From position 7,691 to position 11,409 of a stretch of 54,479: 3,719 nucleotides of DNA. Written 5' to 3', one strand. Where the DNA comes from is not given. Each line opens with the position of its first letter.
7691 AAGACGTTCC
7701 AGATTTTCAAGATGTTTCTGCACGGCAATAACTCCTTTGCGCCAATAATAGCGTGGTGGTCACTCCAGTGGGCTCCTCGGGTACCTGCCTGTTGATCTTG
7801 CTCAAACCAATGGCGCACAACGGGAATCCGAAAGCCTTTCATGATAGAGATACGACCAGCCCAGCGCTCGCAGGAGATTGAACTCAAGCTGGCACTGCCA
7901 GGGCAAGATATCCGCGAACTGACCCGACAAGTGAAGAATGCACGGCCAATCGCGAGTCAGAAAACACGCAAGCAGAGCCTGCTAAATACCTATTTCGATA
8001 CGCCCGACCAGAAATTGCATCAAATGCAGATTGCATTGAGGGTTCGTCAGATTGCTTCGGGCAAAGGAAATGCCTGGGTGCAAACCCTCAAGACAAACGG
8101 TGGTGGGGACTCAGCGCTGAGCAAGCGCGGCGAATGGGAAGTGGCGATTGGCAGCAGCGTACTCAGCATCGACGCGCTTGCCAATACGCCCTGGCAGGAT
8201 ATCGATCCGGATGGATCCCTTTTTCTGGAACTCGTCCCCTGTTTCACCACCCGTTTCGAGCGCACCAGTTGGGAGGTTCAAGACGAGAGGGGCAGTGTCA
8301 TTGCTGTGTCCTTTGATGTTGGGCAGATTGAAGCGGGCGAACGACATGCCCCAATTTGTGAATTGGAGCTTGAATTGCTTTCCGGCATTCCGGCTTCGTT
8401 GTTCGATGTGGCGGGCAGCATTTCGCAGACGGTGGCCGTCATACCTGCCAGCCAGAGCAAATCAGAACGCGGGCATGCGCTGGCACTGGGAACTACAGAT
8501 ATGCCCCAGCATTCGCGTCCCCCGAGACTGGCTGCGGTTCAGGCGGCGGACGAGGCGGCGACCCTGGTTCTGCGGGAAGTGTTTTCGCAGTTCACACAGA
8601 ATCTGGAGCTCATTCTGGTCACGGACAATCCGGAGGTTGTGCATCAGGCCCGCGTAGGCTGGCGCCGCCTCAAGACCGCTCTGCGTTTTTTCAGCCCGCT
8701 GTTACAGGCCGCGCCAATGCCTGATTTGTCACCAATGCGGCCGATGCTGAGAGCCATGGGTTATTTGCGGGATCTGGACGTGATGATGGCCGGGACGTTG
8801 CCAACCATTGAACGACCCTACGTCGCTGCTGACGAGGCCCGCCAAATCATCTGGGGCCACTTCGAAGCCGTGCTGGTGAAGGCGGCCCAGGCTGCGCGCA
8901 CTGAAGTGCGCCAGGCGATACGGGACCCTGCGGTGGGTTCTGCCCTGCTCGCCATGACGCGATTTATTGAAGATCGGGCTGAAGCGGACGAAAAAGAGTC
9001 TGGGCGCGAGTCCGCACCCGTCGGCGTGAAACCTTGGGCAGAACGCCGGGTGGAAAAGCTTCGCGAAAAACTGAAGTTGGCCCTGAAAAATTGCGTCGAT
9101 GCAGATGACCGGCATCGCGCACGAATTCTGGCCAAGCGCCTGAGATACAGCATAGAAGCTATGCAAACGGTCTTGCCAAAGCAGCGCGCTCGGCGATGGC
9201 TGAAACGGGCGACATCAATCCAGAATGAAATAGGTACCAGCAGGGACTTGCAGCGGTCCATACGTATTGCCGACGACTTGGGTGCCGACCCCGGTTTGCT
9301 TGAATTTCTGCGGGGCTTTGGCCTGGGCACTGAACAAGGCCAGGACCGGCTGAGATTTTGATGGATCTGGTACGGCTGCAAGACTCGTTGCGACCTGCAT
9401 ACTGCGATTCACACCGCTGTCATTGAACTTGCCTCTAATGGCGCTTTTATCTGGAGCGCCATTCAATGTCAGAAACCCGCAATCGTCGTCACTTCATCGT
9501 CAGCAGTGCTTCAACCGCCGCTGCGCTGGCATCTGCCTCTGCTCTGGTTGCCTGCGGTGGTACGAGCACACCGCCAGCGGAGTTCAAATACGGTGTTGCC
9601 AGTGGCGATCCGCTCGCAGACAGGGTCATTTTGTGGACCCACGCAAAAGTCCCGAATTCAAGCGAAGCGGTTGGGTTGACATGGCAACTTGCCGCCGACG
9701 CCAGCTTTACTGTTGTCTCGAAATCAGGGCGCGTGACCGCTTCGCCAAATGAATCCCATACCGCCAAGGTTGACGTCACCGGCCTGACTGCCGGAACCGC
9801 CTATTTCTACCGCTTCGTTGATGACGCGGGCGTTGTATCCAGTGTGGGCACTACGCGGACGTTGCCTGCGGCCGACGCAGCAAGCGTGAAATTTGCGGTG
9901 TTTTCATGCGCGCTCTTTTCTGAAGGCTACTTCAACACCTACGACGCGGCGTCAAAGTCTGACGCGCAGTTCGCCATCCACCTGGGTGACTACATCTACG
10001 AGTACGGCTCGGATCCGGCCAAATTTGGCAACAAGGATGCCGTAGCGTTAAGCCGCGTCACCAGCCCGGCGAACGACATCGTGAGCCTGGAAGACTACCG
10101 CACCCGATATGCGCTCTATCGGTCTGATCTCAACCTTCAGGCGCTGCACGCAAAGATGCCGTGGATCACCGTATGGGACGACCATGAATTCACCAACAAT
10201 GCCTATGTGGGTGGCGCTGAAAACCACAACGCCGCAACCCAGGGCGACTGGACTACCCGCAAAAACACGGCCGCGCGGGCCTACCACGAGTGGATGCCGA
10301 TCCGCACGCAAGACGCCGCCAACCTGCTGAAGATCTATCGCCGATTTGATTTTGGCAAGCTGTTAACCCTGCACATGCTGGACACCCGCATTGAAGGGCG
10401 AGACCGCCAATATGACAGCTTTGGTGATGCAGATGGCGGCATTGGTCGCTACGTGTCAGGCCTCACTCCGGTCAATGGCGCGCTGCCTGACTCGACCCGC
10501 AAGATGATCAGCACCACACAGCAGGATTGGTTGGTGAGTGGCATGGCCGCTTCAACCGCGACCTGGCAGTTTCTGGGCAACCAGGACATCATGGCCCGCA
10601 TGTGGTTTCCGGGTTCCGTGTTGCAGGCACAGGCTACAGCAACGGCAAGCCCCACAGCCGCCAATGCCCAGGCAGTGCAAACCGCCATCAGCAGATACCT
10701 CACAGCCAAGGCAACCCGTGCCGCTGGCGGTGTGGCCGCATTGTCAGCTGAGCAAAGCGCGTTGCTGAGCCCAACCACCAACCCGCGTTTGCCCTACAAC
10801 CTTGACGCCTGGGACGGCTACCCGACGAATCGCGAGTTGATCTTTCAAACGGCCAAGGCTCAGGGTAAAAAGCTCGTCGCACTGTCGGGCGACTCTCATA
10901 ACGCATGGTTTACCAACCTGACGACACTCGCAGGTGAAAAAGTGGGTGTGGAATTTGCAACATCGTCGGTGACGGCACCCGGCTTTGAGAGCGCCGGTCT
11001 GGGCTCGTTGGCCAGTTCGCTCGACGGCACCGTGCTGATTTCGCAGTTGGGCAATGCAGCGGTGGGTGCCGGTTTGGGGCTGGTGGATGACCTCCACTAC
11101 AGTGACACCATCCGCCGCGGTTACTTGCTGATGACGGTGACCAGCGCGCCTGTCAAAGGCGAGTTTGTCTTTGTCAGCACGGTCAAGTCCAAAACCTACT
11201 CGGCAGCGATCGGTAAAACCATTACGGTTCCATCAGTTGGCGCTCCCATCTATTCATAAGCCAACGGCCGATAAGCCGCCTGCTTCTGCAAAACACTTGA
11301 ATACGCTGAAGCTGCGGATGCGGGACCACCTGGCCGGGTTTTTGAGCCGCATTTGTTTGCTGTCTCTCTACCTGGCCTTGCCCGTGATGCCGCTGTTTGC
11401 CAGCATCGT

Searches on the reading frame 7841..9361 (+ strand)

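Call 61: search_protein_families(library=pfam, proteins=[window:7841-9361:+])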
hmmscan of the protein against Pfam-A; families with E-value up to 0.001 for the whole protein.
window:7841-9361:+ (506 aa): 2 families
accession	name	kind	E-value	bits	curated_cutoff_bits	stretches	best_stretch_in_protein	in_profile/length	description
PF05235.19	CHAD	-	1.6e-34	120.3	25.6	1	243-471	2-221/228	CHAD domain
PF01928.26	CYTH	-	4e-20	72.8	23.2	1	11-193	2-159/179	CYTH domain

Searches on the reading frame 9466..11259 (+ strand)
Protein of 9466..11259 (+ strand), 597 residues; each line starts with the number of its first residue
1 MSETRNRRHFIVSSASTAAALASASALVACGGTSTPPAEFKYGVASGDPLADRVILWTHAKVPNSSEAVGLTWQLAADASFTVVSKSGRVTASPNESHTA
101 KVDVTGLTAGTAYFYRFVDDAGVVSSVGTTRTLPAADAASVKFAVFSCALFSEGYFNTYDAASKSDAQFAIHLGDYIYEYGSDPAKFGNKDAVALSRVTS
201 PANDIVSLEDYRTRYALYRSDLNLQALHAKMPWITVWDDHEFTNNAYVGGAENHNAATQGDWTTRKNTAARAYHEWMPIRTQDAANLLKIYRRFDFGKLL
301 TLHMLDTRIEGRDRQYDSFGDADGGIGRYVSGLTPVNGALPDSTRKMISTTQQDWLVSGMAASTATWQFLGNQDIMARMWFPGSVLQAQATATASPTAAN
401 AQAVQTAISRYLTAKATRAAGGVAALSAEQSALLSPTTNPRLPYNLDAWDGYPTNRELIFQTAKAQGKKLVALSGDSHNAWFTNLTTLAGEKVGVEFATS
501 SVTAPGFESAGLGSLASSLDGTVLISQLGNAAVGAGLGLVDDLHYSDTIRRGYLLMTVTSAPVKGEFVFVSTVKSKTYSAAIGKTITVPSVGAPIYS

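Call 61: search_protein_families(library=pfam, proteins=[window:9466-11259:+])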
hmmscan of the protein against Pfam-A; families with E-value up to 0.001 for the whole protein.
window:9466-11259:+ (597 aa): 3 families
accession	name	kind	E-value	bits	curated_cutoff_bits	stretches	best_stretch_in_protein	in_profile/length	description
PF09423.15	PhoD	-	4.1e-96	322.5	27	1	143-565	1-341/343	PhoD-like phosphatase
PF16655.11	PhoD_N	-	6.5e-27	94.4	30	1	43-132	2-90/90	PhoD-like phosphatase, N-terminal domain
PF16656.11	Pur_ac_phosph_N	-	2.8e-05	25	30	1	73-132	32-93/93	Purple acid Phosphatase, N-terminal domain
